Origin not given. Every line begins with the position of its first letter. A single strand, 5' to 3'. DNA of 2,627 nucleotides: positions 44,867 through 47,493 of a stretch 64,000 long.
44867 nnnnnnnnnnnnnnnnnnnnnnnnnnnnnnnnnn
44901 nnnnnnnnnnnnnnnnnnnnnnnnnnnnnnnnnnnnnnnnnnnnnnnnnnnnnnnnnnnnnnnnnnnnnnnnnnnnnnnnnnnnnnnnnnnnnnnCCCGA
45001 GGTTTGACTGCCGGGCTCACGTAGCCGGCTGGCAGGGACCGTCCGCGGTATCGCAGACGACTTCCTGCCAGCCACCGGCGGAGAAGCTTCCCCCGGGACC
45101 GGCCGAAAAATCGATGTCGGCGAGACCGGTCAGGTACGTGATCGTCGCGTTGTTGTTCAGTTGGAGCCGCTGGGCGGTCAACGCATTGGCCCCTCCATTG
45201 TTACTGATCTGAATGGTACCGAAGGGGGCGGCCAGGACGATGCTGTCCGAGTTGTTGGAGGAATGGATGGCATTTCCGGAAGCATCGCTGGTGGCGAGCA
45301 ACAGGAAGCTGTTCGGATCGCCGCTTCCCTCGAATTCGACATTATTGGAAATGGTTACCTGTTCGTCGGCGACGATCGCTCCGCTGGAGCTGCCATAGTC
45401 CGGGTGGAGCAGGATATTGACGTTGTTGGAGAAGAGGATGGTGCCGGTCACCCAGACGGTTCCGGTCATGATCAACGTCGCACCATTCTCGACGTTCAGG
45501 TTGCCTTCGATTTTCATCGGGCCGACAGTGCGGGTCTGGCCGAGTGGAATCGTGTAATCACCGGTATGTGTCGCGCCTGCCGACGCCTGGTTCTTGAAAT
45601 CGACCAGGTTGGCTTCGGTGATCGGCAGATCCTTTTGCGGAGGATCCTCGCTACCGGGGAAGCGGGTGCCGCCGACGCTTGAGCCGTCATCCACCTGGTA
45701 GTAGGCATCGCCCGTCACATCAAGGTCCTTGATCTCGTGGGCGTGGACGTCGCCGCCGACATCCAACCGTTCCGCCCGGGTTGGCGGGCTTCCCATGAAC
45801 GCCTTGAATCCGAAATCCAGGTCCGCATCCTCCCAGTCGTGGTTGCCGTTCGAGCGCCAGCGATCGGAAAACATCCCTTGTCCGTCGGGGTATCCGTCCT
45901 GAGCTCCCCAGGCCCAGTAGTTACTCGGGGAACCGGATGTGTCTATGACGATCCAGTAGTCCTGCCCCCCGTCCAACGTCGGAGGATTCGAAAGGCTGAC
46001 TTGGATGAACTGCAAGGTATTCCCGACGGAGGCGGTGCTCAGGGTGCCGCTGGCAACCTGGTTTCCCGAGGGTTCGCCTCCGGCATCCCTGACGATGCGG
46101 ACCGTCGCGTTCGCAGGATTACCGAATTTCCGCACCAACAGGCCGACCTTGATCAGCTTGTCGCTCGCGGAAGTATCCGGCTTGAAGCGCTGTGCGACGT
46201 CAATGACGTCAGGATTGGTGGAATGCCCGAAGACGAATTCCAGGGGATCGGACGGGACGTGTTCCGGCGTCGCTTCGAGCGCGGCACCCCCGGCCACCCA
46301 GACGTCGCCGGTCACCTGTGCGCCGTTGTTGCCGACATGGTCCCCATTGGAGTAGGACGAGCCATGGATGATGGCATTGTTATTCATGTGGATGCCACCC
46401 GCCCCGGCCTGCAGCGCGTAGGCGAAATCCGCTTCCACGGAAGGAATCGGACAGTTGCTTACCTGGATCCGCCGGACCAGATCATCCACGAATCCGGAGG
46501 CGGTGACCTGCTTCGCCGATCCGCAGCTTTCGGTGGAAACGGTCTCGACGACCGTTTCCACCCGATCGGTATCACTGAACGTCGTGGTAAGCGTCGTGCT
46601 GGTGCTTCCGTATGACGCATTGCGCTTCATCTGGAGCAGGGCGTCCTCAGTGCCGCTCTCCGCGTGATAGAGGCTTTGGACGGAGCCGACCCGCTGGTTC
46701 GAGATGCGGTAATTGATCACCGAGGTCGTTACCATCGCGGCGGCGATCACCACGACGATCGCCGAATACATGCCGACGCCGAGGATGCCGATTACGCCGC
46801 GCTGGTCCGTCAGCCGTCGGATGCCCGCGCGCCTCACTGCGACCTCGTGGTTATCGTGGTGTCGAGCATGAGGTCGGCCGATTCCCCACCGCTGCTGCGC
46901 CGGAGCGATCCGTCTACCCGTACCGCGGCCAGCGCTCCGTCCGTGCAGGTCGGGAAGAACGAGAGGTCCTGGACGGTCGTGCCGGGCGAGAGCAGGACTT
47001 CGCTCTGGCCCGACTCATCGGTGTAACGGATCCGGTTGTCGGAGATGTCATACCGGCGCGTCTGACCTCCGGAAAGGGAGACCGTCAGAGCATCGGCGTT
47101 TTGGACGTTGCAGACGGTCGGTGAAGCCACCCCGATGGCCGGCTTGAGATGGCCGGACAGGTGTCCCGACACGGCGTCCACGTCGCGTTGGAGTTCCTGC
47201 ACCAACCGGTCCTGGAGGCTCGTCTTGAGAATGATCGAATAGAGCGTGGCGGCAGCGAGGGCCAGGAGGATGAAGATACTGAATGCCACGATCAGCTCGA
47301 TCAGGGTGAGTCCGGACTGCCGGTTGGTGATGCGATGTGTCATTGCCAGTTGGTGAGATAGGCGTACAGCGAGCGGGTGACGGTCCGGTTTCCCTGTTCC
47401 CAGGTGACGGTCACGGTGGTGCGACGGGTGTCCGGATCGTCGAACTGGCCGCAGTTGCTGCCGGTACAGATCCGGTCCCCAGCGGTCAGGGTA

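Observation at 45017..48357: Minus-strand operon of three prepilin-like genes plus a 606-aa pilus-associated protein, with overlapping stops and starts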

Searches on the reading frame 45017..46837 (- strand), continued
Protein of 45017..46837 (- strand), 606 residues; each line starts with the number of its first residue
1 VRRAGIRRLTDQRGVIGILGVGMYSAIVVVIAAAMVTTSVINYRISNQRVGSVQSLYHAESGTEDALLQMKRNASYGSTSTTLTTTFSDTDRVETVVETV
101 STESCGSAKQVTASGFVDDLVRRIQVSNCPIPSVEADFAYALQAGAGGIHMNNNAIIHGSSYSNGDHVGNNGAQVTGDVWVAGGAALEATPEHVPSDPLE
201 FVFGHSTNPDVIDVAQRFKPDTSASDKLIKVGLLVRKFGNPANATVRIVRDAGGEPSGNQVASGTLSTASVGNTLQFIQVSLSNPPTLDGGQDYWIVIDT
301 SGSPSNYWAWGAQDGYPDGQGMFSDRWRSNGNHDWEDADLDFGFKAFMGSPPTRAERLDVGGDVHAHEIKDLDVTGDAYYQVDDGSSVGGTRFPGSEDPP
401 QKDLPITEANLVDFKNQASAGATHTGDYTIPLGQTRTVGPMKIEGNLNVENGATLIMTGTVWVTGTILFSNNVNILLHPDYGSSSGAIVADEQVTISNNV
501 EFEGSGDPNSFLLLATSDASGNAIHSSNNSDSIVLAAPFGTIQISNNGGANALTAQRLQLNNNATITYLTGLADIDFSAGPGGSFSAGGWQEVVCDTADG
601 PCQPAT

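Call 51: search_protein_families(library=pfam, alignment_id=A1, max_evalue=0.01)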
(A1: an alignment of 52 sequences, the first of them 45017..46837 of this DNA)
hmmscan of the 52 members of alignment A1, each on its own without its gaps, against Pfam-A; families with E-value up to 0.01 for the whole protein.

A. member 1, window:45017-46837:- (606 aa): 0 families

B. families by the number of members that match (of 52 scanned): 6 families
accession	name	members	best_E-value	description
PF14341.11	PilX_N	6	4.5e-07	PilX N-terminal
PF13313.11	DUF4082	5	1.7e-06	Domain of unknown function (DUF4082)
PF18886.6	DUF5649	5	2.2e-05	Repeats of unknown function (DUF5649)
PF18560.7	Lectin_like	2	0.0015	Lectin like domain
PF22279.1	DGF-1_N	2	0.0053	DGF-1 N-terminal domain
PF24078.1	Beta-sol_PIC_HAP1_IgA0_2nd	1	0.0053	PIC/HAP1/IgA0 second beta-solenoid repeat region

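Call 87: search_protein_representatives(alignment_id=A1)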
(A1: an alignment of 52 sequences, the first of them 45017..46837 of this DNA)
Query: 52 sequences, 581 profile positions. Proteins with E-value up to 0.001 (for the whole library): 23703; up to 1e-10: 5073; up to 1e-30: 1209. The best 150 are listed.
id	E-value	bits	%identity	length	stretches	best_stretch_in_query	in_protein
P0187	7.1e-247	837.0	-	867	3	186-542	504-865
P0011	2.6e-229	779.0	-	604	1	4-580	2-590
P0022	9.0e-209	711.1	-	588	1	6-580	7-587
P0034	1.9e-204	696.8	-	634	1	4-579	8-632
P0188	2.6e-203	693.1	-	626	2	6-372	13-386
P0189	4.5e-203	692.3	-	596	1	6-576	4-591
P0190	3.7e-202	689.3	-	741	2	199-579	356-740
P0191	1.8e-199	680.5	-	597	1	4-580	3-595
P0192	7.1e-197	671.9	-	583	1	3-580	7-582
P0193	2.6e-196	670.0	-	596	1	7-580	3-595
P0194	3.3e-195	666.3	-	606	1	5-580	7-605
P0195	1.7e-193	660.7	-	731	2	198-580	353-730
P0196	8.7e-193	658.3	-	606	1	6-580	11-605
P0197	1.0e-192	658.1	-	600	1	5-580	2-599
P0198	3.5e-192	656.4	-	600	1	7-580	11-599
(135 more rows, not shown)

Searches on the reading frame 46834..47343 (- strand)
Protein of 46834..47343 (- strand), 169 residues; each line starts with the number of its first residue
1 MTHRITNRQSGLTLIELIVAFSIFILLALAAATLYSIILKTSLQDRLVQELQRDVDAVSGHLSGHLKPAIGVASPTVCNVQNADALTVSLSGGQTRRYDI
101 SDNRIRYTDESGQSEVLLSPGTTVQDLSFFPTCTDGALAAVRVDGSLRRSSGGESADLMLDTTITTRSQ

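Call 3: search_protein_families(library=pfam, proteins=[window:46834-47343:-], max_evalue=1)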
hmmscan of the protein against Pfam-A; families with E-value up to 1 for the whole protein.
window:46834-47343:- (169 aa): 5 families
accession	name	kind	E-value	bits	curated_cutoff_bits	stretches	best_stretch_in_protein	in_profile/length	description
PF07963.17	N_methyl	-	2.7e-06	27.2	21.2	1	7-31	2-26/27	Prokaryotic N-terminal methylation motif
PF00916.26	Sulfate_transp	-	0.029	13.6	23.2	1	16-104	187-278/380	Sulfate permease family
PF01917.21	Arch_flagellin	-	0.087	13.6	29.5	1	23-120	10-103/162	Archaebacterial flagellin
PF02683.22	DsbD_TM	-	0.1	12.3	27.1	1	17-54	83-120/219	Cytochrome C biogenesis protein transmembrane domain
PF15737.10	DUF4685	-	0.12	13.4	27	1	48-113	31-97/117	Domain of unknown function (DUF4685)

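Call 4: search_protein_families(library=ncbifam, proteins=[window:46834-47343:-], max_evalue=1)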
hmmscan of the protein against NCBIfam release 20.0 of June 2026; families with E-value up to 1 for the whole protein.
window:46834-47343:- (169 aa): 10 families
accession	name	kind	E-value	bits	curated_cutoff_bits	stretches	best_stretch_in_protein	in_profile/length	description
NF007848.0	PRK10557.1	equivalog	0.00029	20.2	120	1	4-67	5-68/192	prepilin peptidase-dependent protein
TIGR01711.1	gspJ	equivalog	0.00094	19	64.85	1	11-53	2-48/192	type II secretion system minor pseudopilin GspJ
TIGR01707.1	gspI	equivalog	0.0071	16.8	44.35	1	11-36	1-26/101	type II secretion system minor pseudopilin GspI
NF007800.0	PRK10506.1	equivalog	0.012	15.4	158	1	4-31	3-30/163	prepilin peptidase-dependent protein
NF041002.1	pilin_ComGF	equivalog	0.013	15.7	80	1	10-107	2-94/139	competence type IV pilus minor pilin ComGF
NF041013.1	T4P_ComGE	equivalog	0.014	15.5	49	1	9-56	3-50/83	competence type IV pilus minor pilin ComGE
NF007862.0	PRK10574.1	equivalog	0.031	14.4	138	1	7-47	2-43/145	prepilin peptidase-dependent pilin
NF006453.0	PRK08808.1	equivalog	0.05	12.7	295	1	7-72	4-69/211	type II secretion system protein J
TIGR02532.1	IV_pilin_GFxxxE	domain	0.31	11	16.3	1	9-31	1-23/24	prepilin-type N-terminal cleavage/methylation domain-containing protein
NF047828.1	T3SSXpsI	equivalog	0.37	10.8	150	1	9-39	1-28/132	type II secretion system protein XpsI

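Call 58: search_solved_structures(query=A4, max_evalue=1)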
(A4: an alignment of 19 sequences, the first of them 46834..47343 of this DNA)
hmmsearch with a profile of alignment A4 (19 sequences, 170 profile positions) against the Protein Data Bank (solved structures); distinct sequences matched with E-value up to 1: 20.
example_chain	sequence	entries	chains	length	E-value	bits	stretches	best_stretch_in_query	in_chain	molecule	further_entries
9egp_A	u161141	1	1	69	4.1e-06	30.1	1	3-49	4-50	Geopilin domain 1 protein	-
7tgg_A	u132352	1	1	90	3e-05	27.3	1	3-34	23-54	Geopilin domain 1 protein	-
8tum_e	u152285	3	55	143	0.00011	25.4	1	10-81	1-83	Type IV major pilin protein PilA | Pilin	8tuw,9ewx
9laa_A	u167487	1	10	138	0.00021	24.5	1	3-33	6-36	Type IV pilin protein PilA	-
6xxd_A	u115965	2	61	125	0.00043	23.5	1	10-91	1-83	PilA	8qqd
9lab_B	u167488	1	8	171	0.0007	22.8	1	5-34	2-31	MSHA major pilin subunit MshA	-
1oqw_A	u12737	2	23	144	0.012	18.8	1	10-62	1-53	Fimbrial protein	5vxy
8uhf_A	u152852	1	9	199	0.013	18.7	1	11-51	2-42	Toxin co-regulated pilin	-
2m7g_A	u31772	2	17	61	0.013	18.6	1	10-35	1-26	Geopilin domain 1 protein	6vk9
8tob_GA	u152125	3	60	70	0.02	18.1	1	11-59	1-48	Fimbrial protein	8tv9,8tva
8tj2_C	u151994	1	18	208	0.049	16.8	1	10-49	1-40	Type IV major pilin protein PilA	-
3sok_A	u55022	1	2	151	0.16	15.1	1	10-33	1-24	Fimbrial protein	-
8p3b_A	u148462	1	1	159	0.22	14.7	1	10-33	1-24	Fimbrial protein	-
2hi2_A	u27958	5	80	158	0.26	14.4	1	10-33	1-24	Fimbrial protein | PilA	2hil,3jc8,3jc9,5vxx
1ay2_A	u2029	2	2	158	0.26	14.4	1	10-33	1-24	TYPE 4 PILIN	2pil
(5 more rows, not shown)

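Call 61: search_protein_families(library=pfam, alignment_id=A4, max_evalue=0.01)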
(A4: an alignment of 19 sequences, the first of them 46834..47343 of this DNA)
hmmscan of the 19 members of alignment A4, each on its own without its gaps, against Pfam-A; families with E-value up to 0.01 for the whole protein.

A. member 1, window:46834-47343:- (169 aa): 1 family
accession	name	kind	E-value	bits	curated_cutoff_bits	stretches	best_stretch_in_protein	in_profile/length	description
PF07963.17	N_methyl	-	2.7e-06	27.2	21.2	1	7-31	2-26/27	Prokaryotic N-terminal methylation motif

B. families by the number of members that match (of 19 scanned): 1 family
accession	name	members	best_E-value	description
PF07963.17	N_methyl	17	5e-07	Prokaryotic N-terminal methylation motif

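Call 64: find_homologous_proteins(query=window:46834-47343:-, max_evalue=0.001)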
Query window:46834-47343:- (169 aa): 3 proteins with E <= 0.001 among 1022 candidates.
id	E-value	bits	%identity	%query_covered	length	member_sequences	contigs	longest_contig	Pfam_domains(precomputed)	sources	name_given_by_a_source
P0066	2.2e-100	351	100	100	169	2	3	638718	PF07963.18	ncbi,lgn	ncbi:MAG: prepilin-type N-terminal cleavage/methylation domain-containing protein [Patescibacteria g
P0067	8.4e-73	261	78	93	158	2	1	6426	-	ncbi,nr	ncbi:MAG: hypothetical protein M3N59_01695 [bacterium]|nr:hypothetical protein [bacterium]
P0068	1.1e-68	248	71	100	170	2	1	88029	PF07963.18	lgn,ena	-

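Call 65: find_homologous_proteins(query=A4, max_evalue=0.001)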
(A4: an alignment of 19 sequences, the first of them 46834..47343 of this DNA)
Query A4 (19 sequences) (169 aa, profile of the alignment): 264 proteins with E <= 0.001 among 8000 candidates; the best 120 are listed.
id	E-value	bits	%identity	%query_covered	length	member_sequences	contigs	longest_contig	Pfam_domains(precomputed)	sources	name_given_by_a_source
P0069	6.4e-62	226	21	95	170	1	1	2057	-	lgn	-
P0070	1.2e-60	222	31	19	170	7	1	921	-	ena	-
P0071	3.8e-60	221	31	19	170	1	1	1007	-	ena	-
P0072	5.6e-60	220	21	48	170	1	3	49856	PF07963.18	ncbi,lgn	-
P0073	3.4e-59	218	-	-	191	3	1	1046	-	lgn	-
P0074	3.8e-59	217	31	19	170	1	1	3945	PF07963.18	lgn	-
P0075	7.8e-59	216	30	20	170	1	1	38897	PF07963.18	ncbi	-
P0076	1.4e-58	216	20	49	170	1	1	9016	-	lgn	-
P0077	2.3e-58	215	25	50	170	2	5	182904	-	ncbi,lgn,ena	ncbi:MAG: hypothetical protein AAB477_00725 [Patescibacteria group bacterium]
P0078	6.6e-58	213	19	44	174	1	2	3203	PF07963.18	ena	-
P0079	7.3e-58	213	23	39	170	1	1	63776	PF07963.18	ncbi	-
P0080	8.3e-58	213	-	-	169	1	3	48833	-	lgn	-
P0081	1.4e-57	212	26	21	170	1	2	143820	-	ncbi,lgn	-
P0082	1.5e-57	212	25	19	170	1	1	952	-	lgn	-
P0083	3.4e-57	211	23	37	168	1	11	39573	PF07963.18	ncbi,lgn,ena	-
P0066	1.3e-45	173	100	100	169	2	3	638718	PF07963.18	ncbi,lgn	ncbi:MAG: prepilin-type N-terminal cleavage/methylation domain-containing protein [Patescibacteria g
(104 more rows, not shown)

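Call 68: find_encoding_contigs(protein=P0066, flank=2000, max_places=3)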
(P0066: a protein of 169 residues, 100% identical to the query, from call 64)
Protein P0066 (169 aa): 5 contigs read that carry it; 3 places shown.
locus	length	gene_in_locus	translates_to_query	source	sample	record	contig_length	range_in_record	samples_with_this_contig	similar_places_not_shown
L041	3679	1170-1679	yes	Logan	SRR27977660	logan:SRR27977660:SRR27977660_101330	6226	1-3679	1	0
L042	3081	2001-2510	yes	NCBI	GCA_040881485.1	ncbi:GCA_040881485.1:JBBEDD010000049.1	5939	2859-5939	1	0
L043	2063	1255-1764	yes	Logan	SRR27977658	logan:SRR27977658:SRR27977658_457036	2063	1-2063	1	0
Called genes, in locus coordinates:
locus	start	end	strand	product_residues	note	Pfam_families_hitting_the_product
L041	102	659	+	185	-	PF07963:N_methyl, PF12019:GspH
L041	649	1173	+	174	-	PF07963:N_methyl (weak)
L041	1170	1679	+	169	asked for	PF07963:N_methyl (weak)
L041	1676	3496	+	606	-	-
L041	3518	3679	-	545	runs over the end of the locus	PF00753:Lactamase_B, PF23023:Anti-Pycsar_Apyc1 (faint), PF12706:Lactamase_B_2, PF22505:RNase_J_b_CASP, PF07521:RMMBL, PF17770:RNase_J_C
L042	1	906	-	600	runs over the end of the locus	PF00009:GTP_EFTU, PF03144:GTP_EFTU_D2 (weak), PF00679:EFG_C, PF06421:LepA_C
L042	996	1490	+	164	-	PF07963:N_methyl, PF12019:GspH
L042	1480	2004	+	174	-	PF07963:N_methyl (weak)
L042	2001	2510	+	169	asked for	PF07963:N_methyl (weak)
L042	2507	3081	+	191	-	?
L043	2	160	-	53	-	?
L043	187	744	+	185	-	PF07963:N_methyl, PF12019:GspH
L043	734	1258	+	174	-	PF07963:N_methyl (weak)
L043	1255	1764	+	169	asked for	PF07963:N_methyl (weak)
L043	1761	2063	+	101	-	?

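Call 72: predict_structure(alignment_id=A6)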
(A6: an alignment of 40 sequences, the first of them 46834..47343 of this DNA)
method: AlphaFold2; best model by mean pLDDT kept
length: 169 residues; sequences in the alignment: 40
mean_pLDDT: 90.5   pTM: 0.75
mean pLDDT of the five models: 90.5, 87.9, 87.3, 86.6, 86.6
residues with pLDDT >= 90: 134; 70-90: 23; 50-70: 10; < 50: 2
segments of 3 or more residues with pLDDT < 50: none
pLDDT, mean of each block of 10 residues (from residue 1): 55 89 97 95 95 96 93 88 91 92 93 93 95 92 96 93 86
secondary structure, 60 per line:
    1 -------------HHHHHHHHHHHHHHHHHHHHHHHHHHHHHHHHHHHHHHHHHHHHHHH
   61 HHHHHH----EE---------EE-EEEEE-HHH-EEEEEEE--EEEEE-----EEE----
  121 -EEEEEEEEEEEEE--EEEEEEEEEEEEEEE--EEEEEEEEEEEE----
elements in order: H14-66 E85-89 E95-101 E104-108 E114-116 E122-134 E137-151 E154-165
